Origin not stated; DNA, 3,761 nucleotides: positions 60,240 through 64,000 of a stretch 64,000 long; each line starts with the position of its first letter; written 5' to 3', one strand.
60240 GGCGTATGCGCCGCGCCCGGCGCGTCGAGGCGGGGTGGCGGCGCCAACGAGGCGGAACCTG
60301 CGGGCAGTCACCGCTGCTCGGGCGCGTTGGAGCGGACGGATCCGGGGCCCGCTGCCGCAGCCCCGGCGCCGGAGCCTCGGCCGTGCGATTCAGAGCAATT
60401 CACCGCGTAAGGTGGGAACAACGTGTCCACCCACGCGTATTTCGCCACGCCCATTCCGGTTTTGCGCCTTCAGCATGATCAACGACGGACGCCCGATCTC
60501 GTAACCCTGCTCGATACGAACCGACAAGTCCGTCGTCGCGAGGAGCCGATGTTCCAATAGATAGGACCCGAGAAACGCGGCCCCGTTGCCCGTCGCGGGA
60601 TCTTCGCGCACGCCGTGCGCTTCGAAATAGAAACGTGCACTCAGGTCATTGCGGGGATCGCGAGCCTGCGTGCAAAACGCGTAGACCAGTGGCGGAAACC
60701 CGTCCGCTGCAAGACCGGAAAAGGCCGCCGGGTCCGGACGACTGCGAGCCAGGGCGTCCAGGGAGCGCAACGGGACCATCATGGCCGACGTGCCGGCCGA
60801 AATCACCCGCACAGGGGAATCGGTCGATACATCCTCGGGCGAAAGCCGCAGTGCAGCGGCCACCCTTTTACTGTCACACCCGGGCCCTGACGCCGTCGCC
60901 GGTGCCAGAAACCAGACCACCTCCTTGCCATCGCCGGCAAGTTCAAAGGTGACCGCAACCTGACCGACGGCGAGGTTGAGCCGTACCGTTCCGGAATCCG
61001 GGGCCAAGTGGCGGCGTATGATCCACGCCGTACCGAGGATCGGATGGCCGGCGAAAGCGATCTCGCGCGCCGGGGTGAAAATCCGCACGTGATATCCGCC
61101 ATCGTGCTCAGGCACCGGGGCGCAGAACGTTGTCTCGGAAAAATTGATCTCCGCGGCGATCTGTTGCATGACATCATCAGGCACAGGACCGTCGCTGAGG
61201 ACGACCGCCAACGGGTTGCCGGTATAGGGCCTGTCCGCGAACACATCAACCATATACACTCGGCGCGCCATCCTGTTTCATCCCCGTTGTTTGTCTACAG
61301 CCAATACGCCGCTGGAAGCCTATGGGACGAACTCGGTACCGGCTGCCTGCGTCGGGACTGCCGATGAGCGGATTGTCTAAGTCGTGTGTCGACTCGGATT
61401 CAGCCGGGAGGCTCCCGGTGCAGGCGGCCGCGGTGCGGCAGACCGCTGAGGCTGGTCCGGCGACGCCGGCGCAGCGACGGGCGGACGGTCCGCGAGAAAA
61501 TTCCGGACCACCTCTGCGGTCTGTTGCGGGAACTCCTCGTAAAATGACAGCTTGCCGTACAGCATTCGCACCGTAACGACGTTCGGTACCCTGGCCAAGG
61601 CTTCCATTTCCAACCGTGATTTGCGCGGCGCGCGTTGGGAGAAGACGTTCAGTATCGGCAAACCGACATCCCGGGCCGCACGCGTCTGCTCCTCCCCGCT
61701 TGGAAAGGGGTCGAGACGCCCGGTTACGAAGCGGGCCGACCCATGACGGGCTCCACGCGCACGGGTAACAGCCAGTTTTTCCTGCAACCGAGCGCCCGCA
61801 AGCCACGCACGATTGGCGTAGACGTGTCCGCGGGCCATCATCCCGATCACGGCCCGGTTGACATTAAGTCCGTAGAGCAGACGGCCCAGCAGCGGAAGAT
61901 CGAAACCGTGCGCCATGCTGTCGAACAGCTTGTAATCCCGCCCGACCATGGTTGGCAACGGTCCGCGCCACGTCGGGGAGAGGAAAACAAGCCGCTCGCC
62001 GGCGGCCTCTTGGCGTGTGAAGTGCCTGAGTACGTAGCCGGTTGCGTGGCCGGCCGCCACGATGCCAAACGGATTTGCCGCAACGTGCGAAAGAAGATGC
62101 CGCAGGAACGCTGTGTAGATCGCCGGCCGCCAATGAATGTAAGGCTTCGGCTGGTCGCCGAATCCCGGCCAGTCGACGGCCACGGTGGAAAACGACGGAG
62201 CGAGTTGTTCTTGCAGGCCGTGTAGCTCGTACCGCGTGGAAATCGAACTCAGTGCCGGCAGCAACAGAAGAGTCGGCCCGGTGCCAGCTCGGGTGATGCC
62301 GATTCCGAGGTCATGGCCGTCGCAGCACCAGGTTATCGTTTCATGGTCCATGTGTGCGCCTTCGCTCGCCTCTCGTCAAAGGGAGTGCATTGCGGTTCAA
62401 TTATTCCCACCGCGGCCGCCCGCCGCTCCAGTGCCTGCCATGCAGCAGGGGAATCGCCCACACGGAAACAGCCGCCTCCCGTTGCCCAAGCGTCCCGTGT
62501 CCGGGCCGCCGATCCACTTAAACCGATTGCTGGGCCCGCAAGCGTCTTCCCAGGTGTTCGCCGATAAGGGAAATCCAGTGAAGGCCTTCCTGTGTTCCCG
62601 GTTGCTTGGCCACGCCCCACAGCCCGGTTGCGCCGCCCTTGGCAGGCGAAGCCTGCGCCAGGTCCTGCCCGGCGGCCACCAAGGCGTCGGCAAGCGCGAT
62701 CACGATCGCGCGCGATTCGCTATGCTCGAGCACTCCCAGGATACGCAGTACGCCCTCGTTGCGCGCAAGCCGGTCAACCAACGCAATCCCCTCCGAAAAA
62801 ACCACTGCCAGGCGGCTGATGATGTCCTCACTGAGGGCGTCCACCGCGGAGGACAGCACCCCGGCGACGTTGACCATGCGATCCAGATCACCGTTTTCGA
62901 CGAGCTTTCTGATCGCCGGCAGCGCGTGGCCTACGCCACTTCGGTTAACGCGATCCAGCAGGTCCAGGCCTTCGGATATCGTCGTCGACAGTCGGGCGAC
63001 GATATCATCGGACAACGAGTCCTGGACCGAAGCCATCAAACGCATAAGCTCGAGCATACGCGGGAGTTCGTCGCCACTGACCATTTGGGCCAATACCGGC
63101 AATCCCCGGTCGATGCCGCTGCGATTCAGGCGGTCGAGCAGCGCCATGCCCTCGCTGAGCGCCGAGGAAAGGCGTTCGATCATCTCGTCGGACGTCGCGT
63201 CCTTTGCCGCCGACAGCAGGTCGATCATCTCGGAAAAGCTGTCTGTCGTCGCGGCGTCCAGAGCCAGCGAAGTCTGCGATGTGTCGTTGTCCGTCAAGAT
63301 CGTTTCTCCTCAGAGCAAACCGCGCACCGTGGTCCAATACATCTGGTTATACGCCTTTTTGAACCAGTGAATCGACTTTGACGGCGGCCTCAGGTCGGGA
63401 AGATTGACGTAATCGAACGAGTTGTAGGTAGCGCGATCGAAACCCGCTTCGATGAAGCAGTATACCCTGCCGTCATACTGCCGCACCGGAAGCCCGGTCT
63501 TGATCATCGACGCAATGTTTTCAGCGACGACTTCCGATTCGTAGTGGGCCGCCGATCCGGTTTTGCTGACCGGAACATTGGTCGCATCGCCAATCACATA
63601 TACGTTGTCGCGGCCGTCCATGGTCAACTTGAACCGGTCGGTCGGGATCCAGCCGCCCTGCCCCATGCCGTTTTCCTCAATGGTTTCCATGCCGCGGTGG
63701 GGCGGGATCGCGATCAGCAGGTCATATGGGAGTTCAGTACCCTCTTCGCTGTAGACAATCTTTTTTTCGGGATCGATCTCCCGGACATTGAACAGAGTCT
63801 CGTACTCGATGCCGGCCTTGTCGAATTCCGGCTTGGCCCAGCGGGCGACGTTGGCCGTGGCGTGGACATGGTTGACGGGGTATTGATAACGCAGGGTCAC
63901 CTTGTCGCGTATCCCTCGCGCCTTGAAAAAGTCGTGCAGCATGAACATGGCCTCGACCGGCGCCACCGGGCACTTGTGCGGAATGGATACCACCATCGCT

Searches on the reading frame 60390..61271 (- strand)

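Call 39: search_protein_families(library=pfam, proteins=[window:60390-61271:-], max_evalue=0.00001)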
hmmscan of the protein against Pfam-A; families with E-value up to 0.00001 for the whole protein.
window:60390-61271:- (293 aa): 1 family
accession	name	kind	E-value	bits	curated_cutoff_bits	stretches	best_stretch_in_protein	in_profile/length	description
PF02567.21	PhzC-PhzF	-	2.2e-54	185.3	27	1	8-287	1-278/281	Phenazine biosynthesis-like protein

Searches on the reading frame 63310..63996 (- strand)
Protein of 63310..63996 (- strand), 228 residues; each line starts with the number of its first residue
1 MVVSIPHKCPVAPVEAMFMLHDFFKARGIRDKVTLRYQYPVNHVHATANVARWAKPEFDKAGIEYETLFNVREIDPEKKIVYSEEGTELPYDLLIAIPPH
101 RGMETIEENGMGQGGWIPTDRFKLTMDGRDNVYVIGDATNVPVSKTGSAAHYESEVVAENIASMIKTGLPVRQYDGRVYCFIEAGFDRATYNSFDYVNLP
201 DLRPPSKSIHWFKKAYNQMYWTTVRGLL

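Call 39: search_protein_families(library=pfam, proteins=[window:63310-63996:-], max_evalue=0.00001)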
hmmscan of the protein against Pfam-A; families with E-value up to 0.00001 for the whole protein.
window:63310-63996:- (228 aa): 1 family
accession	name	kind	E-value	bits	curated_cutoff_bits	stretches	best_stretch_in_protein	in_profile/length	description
PF07992.20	Pyr_redox_2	-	7.3e-06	26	26.1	1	46-142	181-281/291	Pyridine nucleotide-disulphide oxidoreductase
